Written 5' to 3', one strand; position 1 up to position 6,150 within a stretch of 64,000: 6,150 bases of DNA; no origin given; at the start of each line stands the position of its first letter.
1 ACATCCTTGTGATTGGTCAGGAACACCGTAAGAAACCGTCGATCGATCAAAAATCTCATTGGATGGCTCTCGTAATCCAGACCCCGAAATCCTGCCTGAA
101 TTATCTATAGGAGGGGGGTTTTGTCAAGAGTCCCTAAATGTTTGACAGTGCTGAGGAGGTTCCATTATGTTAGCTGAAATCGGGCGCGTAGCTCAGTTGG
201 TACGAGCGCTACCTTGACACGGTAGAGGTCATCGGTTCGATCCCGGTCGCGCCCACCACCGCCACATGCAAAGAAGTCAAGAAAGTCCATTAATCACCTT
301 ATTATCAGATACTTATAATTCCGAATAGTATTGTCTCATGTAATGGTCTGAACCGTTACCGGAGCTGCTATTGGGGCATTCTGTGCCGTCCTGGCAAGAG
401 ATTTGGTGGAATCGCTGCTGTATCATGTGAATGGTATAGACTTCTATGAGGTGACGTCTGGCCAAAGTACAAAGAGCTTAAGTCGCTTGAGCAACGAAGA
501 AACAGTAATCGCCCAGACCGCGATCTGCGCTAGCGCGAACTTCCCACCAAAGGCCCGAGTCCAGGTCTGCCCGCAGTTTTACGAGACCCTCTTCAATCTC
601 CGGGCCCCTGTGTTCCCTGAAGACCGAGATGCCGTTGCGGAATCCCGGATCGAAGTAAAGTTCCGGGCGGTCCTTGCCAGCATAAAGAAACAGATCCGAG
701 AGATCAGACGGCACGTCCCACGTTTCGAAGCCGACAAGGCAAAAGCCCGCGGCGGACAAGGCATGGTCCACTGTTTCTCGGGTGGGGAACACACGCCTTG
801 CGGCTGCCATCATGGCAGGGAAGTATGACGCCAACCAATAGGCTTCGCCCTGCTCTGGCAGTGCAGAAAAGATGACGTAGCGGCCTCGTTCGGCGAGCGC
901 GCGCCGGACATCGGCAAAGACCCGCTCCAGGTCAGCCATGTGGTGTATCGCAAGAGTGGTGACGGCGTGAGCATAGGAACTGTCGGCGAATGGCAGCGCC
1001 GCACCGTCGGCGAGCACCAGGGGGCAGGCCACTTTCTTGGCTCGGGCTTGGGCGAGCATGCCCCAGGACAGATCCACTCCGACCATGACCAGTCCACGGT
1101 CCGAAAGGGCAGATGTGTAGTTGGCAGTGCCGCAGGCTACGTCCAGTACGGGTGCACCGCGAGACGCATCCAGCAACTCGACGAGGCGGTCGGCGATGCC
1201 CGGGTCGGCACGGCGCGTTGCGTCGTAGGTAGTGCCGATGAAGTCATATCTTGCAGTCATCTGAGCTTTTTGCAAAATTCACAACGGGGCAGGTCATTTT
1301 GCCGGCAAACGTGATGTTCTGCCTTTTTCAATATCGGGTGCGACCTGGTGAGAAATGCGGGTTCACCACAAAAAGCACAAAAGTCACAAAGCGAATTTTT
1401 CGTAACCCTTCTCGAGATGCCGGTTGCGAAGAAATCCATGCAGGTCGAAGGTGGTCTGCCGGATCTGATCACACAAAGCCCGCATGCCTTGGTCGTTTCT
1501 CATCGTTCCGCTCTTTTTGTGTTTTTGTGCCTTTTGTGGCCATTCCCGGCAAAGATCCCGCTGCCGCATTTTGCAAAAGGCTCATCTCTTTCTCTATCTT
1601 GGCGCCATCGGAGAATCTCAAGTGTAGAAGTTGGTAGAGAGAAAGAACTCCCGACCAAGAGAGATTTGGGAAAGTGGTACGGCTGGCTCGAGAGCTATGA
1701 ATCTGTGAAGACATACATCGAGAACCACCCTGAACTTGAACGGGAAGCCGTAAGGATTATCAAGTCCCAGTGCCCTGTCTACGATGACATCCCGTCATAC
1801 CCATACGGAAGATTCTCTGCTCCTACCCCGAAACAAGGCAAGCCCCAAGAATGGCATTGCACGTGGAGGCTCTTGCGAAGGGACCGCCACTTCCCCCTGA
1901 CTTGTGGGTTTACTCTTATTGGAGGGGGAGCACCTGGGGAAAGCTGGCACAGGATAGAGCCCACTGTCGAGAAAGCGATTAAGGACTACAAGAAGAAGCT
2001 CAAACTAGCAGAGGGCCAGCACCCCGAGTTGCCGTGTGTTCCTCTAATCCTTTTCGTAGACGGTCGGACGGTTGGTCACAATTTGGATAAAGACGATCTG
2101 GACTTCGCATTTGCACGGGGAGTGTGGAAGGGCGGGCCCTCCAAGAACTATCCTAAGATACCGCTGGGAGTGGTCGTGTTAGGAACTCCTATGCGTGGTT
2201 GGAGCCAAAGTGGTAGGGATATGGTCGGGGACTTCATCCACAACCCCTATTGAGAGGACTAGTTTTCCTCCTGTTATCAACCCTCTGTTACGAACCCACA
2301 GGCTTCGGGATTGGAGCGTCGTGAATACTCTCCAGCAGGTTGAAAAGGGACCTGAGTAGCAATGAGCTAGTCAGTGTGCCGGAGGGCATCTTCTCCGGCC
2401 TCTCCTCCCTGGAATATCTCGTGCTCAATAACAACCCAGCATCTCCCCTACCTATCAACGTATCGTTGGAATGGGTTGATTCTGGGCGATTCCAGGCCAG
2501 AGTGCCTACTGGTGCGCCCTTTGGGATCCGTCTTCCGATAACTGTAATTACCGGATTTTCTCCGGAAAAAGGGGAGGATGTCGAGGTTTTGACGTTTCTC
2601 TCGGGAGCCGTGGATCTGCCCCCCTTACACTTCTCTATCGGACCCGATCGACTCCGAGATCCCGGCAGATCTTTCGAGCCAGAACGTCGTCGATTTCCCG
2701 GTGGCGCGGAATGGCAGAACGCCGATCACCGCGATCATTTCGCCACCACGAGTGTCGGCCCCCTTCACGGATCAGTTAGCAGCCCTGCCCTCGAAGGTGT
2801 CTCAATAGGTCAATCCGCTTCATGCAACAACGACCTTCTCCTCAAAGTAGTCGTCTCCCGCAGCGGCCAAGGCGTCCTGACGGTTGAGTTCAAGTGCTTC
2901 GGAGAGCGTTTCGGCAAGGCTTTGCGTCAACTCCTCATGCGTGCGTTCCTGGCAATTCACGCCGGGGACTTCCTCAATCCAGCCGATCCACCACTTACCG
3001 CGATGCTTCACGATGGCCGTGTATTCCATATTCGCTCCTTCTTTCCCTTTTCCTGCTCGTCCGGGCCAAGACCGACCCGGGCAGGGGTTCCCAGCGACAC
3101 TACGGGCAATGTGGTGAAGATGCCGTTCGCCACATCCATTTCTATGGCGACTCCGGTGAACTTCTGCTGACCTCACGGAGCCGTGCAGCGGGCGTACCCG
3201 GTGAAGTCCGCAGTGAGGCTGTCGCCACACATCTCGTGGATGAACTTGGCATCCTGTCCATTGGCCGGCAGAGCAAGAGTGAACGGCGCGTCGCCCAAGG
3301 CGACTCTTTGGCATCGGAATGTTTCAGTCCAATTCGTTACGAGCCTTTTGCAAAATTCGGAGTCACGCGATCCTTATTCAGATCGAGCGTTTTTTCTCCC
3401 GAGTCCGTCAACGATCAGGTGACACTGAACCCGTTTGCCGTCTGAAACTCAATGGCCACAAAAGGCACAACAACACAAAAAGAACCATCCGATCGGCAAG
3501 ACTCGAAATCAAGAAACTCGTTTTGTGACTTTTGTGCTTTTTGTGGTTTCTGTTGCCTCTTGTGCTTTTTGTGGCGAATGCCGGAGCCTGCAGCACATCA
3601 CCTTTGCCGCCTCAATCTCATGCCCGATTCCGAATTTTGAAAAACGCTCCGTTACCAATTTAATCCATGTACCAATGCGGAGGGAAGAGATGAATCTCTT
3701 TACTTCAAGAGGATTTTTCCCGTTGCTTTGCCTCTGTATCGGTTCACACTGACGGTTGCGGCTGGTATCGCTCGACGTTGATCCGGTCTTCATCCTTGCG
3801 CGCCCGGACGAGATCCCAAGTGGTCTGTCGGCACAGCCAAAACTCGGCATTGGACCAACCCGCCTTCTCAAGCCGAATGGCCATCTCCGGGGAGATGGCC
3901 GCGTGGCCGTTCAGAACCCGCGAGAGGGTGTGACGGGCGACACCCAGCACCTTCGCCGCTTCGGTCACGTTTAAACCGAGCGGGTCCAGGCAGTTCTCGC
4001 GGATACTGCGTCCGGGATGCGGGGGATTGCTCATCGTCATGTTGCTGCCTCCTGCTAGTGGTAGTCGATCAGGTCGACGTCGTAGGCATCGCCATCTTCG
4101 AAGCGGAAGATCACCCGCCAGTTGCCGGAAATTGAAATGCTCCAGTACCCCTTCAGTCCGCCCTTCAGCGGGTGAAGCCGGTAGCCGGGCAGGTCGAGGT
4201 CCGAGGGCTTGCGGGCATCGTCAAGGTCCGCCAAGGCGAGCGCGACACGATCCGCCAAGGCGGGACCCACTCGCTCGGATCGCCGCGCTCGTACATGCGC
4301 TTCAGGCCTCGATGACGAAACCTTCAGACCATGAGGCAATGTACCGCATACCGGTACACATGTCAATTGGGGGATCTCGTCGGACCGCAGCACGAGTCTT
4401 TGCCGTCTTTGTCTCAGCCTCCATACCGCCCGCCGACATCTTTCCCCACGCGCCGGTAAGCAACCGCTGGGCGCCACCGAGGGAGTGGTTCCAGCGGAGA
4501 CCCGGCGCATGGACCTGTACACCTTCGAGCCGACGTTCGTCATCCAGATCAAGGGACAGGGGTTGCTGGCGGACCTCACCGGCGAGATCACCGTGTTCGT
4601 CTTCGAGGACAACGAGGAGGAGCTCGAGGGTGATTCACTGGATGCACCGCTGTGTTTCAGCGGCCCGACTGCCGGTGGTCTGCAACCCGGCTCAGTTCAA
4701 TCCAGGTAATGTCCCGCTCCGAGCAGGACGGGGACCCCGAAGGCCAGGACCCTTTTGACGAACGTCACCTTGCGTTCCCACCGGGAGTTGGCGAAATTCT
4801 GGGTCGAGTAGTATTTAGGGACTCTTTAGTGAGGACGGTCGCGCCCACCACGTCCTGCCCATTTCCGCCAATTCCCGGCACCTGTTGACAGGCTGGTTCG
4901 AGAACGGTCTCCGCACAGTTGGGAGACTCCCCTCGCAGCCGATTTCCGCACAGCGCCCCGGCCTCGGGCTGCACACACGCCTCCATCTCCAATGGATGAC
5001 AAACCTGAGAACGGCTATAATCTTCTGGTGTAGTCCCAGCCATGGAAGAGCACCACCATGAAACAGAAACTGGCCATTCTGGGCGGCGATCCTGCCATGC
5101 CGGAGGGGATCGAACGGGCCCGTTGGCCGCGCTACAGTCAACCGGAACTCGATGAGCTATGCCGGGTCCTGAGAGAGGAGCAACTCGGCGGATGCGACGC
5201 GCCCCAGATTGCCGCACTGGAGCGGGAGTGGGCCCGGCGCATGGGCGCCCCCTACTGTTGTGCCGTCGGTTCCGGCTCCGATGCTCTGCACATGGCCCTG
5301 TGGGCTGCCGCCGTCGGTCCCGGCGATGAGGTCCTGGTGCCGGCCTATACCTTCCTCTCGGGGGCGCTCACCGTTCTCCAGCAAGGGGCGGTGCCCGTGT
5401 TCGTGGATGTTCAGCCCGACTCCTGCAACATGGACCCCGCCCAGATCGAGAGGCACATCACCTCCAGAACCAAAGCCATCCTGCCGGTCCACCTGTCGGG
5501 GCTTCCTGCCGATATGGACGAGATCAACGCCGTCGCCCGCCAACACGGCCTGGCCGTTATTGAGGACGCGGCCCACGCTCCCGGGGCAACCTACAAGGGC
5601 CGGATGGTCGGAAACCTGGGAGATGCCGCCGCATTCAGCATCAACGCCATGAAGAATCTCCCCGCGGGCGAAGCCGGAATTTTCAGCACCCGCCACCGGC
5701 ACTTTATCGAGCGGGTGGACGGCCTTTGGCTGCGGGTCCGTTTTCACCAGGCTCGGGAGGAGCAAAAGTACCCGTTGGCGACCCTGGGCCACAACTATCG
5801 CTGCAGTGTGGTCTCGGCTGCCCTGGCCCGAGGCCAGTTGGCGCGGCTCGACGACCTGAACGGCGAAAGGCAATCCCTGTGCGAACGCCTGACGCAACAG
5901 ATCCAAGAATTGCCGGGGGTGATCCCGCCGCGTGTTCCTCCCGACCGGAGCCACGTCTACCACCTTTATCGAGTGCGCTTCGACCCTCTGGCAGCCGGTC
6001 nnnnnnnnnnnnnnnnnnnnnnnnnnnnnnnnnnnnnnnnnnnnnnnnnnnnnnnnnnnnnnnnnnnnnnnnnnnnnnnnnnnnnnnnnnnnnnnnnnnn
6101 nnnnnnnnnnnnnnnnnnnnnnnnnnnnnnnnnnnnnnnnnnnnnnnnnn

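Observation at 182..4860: tRNA-Val-integrated 4.6 kb islet bounded by a 15-bp att-like direct repeat, carrying toxin-antitoxin debris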

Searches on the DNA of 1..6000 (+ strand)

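Call 8: search_rna_families(source=window, start=1, end=6000, threshold=evalue, max_evalue=1)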
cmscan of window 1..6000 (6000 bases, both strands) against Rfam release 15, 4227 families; matches with E-value up to 1: 2.
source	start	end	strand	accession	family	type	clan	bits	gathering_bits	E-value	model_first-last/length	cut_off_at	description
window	182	255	+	RF00005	tRNA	Gene; tRNA;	CL00001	65.3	29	5.9e-13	1-71/71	no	tRNA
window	3111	3230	+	RF02989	gntR-DTE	Gene; sRNA;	-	25.4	63.6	0.12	1-119/119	no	gntR-DTE RNA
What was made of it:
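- Tried and rejected: Rfam on 1-6000 gave only the tRNA and a noise hit, gntR-DTE at E=0.12 (call 8).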

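Call 78: search_dna_similar(query=window:259-4851:+, collection=phages, mode=distant, max_rows=8)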
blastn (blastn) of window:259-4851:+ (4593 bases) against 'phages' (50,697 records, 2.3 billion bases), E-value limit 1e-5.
No match.
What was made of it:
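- Tried and rejected: blastn of the islet against the phage collection gave no match (call 78).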

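Call 80: search_dna_similar(query=window:259-4851:+, collection=plasmids, mode=distant, max_rows=8)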
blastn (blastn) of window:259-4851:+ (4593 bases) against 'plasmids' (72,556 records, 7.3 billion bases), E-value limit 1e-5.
Records with a match: 7; places in all: 7; records where one place covers at least 80% of the query: 0.
Best place of each record, by identity: 60-80% 7.
By first word of the organism name: Pseudomonas 2; Burkholderia 2; Nitrosococcus 1; Paracoccus 1; Shinella 1.
By predicted mobility (MOB-suite, as given by PLSDB): non-mobilizable 5; mobilizable 1; conjugative 1.
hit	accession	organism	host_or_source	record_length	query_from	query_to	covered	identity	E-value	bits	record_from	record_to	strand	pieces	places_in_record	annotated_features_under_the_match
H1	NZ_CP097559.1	Pseudomonas aeruginosa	pure culture,plastic surface of ...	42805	3601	3931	7%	64.8%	3e-9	74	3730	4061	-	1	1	HigA family addiction module antitoxin | type II toxin-antitoxin system RelE/ParE family toxin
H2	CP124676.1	Pseudomonas aeruginosa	Homo sapiens,urine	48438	3601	3931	7%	64.8%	3e-9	74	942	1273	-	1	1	HigA family addiction module antitoxin | type II toxin-antitoxin system RelE/ParE family toxin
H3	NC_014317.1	Nitrosococcus watsonii C-113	-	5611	3612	3874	6%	66.5%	3e-9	73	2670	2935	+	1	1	HigA family addiction module antitoxin | type II toxin-antitoxin system RelE/ParE family toxin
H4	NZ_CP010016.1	Burkholderia thailandensis 34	-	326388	3622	3868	5%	66.8%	4e-7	66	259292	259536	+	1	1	HigA family addiction module antitoxin | type II toxin-antitoxin system RelE/ParE family toxin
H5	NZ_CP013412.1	Burkholderia thailandensis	environmental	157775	3622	3868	5%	66.8%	4e-7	66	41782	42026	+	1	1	HigA family addiction module antitoxin | type II toxin-antitoxin system RelE/ParE family toxin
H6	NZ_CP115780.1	Paracoccus aerodenitrificans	cell culture,sediment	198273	3603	3761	3%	68.6%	5e-6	63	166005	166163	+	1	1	HigA family addiction module antitoxin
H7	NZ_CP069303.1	Shinella sp. PSBB067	monoisolate,Minnesota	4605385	3841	3943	2%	74.8%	3e-8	70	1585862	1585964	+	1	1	none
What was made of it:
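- Tried and rejected: Against plasmids it gave only weak higBA matches at 65-75% identity (call 80).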
